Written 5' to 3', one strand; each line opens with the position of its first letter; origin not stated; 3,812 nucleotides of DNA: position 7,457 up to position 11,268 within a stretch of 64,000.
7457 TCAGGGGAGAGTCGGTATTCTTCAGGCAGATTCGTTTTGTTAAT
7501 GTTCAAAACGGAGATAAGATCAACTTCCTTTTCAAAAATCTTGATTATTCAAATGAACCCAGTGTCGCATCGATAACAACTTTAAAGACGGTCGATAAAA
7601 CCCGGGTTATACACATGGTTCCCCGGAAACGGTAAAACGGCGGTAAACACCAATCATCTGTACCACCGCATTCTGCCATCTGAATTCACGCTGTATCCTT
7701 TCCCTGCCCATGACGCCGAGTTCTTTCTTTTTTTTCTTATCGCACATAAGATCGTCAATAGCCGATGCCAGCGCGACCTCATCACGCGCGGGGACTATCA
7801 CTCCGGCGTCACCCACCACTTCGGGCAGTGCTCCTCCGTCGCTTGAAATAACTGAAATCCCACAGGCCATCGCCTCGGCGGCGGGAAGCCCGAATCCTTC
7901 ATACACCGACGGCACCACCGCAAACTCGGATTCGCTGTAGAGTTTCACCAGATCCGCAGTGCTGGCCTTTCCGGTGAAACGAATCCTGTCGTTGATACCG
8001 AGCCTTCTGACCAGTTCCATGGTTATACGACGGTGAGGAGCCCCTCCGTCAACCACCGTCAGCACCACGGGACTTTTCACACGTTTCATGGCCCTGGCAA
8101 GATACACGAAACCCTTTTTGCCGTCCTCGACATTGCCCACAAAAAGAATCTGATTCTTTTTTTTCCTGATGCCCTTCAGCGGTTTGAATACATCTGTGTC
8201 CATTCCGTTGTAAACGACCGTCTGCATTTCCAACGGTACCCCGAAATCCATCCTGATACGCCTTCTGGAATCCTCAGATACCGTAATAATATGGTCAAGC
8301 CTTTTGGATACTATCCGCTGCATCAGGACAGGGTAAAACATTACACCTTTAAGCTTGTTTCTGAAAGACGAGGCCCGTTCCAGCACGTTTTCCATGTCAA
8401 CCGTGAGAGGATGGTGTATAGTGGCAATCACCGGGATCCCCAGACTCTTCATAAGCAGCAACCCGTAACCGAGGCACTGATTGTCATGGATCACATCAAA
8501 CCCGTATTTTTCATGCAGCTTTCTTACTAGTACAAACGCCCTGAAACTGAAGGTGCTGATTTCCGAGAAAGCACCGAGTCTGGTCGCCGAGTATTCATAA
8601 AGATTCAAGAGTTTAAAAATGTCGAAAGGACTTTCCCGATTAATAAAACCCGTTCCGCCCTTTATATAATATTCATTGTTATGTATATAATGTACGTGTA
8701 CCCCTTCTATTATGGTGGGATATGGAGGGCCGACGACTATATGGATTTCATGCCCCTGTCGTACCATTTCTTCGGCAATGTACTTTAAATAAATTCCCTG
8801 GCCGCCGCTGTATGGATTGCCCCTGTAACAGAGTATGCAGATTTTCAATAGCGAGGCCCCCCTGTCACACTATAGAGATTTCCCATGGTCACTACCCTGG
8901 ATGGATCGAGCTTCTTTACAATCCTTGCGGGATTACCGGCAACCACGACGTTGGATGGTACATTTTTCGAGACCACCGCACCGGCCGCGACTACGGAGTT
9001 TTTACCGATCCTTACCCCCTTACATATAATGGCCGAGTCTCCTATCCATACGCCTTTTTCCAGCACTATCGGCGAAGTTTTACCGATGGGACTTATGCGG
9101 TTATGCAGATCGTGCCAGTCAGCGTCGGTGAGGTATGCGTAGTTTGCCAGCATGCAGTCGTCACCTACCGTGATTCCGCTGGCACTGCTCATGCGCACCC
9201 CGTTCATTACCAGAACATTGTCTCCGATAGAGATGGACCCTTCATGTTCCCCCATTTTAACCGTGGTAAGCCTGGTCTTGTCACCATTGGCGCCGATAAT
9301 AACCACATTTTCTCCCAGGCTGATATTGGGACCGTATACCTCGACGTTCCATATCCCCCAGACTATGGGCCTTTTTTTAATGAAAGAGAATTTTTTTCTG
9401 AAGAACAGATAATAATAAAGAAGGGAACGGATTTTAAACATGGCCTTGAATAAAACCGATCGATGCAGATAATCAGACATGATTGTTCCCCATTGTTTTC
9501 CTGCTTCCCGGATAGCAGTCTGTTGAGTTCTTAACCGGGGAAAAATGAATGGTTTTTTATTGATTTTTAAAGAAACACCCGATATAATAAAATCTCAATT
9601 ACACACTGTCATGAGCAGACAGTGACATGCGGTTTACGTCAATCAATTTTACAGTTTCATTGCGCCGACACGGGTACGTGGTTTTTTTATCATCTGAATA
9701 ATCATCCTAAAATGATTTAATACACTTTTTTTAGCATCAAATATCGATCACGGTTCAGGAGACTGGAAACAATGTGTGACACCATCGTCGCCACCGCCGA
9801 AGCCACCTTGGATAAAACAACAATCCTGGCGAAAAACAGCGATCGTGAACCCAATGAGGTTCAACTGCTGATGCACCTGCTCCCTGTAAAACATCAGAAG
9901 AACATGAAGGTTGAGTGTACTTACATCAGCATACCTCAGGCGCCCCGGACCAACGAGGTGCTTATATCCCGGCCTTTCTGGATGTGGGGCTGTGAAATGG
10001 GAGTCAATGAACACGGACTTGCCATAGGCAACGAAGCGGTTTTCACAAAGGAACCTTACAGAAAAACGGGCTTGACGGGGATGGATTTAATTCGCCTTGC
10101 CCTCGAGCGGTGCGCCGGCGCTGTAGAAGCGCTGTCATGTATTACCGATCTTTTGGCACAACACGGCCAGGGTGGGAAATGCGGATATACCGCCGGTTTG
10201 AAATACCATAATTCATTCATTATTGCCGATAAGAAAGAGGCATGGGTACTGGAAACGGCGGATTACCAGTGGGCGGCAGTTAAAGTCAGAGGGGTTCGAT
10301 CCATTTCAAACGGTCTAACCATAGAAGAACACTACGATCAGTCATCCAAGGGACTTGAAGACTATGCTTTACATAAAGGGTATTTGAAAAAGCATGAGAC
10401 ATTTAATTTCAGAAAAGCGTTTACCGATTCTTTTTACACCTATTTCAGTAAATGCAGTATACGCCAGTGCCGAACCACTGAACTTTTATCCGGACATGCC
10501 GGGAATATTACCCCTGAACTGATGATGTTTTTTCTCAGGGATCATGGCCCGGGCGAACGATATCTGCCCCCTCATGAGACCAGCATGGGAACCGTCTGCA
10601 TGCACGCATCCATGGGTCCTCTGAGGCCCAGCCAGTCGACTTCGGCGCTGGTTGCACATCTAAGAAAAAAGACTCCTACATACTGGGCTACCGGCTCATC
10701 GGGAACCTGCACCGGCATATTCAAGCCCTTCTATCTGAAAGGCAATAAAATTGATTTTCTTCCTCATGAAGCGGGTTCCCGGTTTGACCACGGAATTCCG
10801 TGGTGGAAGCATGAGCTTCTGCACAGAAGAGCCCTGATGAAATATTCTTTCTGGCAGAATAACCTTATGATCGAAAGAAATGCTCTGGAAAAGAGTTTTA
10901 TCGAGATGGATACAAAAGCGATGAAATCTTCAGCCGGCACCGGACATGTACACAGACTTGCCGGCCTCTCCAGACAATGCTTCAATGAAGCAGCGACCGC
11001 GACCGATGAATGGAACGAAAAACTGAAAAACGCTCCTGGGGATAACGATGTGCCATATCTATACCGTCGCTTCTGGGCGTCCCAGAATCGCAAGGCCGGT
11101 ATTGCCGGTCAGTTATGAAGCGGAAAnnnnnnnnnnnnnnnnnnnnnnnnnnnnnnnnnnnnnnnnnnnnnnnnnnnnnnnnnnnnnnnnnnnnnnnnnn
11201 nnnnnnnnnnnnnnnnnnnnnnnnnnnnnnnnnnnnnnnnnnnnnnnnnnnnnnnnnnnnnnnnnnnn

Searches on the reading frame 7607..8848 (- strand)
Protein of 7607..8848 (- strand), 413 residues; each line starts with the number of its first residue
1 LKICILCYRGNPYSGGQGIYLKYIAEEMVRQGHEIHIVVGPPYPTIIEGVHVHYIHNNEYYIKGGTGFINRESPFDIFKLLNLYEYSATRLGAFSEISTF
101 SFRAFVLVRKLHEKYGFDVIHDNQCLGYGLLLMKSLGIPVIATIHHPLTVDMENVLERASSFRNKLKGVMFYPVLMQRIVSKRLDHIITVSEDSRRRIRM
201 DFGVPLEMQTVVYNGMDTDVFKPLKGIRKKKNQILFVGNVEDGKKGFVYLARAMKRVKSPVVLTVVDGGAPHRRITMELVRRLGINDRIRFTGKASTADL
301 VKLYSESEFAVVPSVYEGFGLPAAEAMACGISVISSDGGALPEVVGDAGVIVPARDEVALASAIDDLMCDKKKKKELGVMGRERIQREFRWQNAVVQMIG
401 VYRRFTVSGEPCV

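Call 10: search_protein_families(library=pfam, max_evalue=0.00001, proteins=[window:7607-8848:-])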
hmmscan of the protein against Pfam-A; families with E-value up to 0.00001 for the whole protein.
window:7607-8848:- (413 aa): 6 families
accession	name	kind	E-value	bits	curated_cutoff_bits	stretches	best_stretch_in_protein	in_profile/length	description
PF00534.26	Glycos_transf_1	-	1.3e-30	106.7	26.4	1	225-383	9-171/172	Glycosyl transferases group 1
PF13692.12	Glyco_trans_1_4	-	3.3e-30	105.7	27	1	232-370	2-142/142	Glycosyl transferases group 1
PF13439.12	Glyco_transf_4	-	7.4e-23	81.9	28.5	1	15-219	2-169/170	Glycosyltransferase Family 4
PF13579.12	Glyco_trans_4_4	-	3.9e-16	60.2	29.7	1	15-215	1-158/158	Glycosyl transferase 4-like domain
PF20706.3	GT4-conflict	-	5e-13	49.2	26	1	211-396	176-383/385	Family 4 Glycosyltransferase in conflict systems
PF13524.12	Glyco_trans_1_2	-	6.2e-09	36.4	25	1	288-399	28-143/144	Glycosyl transferase-like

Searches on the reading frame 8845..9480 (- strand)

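Call 10: search_protein_families(library=pfam, max_evalue=0.00001, proteins=[window:8845-9480:-])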
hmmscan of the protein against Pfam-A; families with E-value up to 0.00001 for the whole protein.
window:8845-9480:- (211 aa): 2 families
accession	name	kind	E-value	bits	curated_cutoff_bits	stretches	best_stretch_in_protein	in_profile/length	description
PF00132.30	Hexapep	-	1.6e-12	47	27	1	138-171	2-35/36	Bacterial transferase hexapeptide (six repeats)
PF14602.12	Hexapep_2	-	1.3e-09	38.1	27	1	137-171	1-33/34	Hexapeptide repeat of succinyl-transferase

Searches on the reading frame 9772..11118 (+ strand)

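Call 10: search_protein_families(library=pfam, max_evalue=0.00001, proteins=[window:9772-11118:+])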
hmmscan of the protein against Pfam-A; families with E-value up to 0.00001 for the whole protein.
window:9772-11118:+ (448 aa): 2 families
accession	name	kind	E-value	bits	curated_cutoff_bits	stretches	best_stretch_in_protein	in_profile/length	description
PF03577.20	Peptidase_C69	-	2.6e-14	53.5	23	1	2-219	2-232/402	Peptidase family C69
PF03417.21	AAT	-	2.2e-08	34.5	23.2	1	15-132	5-102/225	Acyl-coenzyme A:6-aminopenicillanic acid acyl-transferase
